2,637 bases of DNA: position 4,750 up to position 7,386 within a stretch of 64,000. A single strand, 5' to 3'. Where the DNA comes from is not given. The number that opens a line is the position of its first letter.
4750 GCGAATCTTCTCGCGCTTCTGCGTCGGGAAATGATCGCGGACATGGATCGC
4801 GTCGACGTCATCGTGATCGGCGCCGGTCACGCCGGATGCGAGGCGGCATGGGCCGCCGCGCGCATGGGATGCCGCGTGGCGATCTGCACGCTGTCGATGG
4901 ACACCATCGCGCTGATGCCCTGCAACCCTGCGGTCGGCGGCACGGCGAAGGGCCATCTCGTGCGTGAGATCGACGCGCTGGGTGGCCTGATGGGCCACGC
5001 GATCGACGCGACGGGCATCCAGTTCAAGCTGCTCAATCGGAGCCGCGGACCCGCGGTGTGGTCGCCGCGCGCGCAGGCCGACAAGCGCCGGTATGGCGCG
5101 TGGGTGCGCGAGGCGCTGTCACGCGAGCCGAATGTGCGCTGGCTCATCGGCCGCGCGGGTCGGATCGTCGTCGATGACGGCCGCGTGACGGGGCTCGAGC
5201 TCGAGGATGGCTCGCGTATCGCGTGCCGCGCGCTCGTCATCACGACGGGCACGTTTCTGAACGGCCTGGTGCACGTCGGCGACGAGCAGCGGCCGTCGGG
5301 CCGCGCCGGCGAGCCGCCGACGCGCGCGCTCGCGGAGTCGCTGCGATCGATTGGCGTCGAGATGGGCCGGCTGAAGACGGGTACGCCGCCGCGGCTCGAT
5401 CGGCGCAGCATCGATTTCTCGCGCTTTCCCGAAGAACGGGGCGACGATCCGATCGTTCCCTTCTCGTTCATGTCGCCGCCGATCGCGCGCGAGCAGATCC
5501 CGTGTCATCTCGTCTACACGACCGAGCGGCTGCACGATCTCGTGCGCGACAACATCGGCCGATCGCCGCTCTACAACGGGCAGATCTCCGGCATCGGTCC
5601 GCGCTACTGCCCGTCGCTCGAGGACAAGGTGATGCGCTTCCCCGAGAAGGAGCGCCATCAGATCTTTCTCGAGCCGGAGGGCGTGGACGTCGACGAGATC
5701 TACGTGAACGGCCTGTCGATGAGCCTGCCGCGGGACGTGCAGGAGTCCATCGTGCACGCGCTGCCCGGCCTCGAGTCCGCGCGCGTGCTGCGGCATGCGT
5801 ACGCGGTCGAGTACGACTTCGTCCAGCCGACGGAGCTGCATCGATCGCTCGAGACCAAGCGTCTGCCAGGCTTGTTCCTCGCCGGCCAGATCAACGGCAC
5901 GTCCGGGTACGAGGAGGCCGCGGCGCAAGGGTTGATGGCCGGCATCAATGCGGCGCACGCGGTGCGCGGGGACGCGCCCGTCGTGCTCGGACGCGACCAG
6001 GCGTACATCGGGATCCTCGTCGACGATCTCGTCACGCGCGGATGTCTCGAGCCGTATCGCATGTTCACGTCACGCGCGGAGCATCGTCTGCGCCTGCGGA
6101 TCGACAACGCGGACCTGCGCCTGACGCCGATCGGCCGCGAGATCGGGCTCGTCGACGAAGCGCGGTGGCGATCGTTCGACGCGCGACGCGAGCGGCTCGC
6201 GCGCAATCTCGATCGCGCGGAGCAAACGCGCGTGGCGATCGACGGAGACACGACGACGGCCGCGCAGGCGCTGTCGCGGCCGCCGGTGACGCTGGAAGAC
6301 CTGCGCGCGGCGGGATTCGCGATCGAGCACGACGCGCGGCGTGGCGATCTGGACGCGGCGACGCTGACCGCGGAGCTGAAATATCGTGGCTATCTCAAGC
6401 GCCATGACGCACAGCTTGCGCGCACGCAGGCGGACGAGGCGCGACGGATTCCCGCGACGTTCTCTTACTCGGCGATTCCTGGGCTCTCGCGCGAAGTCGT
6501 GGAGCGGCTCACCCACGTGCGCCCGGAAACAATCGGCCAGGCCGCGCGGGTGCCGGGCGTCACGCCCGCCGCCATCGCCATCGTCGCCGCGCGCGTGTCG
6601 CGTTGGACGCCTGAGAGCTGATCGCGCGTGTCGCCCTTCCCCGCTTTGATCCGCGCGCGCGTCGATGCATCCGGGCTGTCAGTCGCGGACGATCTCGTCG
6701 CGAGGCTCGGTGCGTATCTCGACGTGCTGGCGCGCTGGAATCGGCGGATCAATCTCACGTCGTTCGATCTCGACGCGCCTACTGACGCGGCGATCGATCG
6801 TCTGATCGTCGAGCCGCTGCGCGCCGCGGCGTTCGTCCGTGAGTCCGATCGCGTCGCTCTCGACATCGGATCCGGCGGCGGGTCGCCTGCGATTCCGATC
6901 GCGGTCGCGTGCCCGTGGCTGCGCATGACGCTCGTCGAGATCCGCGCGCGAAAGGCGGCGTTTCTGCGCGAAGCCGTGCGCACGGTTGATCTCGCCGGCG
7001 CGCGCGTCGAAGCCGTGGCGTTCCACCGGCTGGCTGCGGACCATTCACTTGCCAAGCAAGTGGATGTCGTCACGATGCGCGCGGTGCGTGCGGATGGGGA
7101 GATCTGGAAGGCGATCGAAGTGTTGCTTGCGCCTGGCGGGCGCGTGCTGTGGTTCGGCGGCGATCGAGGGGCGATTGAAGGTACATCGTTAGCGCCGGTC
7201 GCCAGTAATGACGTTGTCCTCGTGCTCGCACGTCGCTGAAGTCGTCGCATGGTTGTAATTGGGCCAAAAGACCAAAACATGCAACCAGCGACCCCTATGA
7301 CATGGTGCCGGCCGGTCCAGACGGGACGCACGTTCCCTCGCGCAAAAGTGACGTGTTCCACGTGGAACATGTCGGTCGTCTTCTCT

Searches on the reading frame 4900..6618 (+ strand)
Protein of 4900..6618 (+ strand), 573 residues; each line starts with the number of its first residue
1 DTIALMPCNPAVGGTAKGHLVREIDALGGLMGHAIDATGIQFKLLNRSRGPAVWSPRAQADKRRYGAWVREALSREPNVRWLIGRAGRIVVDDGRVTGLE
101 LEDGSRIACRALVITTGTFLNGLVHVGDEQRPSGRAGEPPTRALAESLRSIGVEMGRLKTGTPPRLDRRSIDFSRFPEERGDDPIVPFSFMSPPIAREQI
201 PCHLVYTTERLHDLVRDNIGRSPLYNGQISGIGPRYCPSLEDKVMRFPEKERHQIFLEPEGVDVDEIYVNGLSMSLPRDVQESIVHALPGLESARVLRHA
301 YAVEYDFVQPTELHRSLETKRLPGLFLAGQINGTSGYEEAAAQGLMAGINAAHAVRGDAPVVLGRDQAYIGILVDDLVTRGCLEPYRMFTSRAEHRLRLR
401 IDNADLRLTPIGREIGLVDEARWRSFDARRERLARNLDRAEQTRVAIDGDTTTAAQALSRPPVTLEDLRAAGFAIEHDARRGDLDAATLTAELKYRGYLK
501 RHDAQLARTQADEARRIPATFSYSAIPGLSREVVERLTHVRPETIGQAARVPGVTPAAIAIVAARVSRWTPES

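Call 21: search_protein_families(library=pfam, proteins=[window:4900-6618:+], max_evalue=0.0001)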
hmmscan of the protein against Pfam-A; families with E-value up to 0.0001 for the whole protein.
window:4900-6618:+ (573 aa): 3 families
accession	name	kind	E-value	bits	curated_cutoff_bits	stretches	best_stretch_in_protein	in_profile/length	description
PF01134.28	GIDA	-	6.3e-143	477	22.1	1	1-357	33-389/391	Glucose inhibited division protein A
PF13932.14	SAM_GIDA_C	-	1.8e-22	79.4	27.1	1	508-561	2-55/57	tRNA modifying enzyme MnmG/GidA C-terminal helical bundle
PF21680.2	GIDA_C_1st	-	8.5e-08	33.3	24.7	1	420-502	1-95/96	tRNA modifying enzyme MnmG/GidA C-terminal helical domain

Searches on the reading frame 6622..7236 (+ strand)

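Call 21: search_protein_families(library=pfam, proteins=[window:6622-7236:+], max_evalue=0.0001)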
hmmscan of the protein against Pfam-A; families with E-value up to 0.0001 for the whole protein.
window:6622-7236:+ (205 aa): 1 family
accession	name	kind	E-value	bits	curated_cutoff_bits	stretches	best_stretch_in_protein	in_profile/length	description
PF02527.21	GidB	-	2.7e-27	95.7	27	1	28-186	4-155/184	rRNA small subunit methyltransferase G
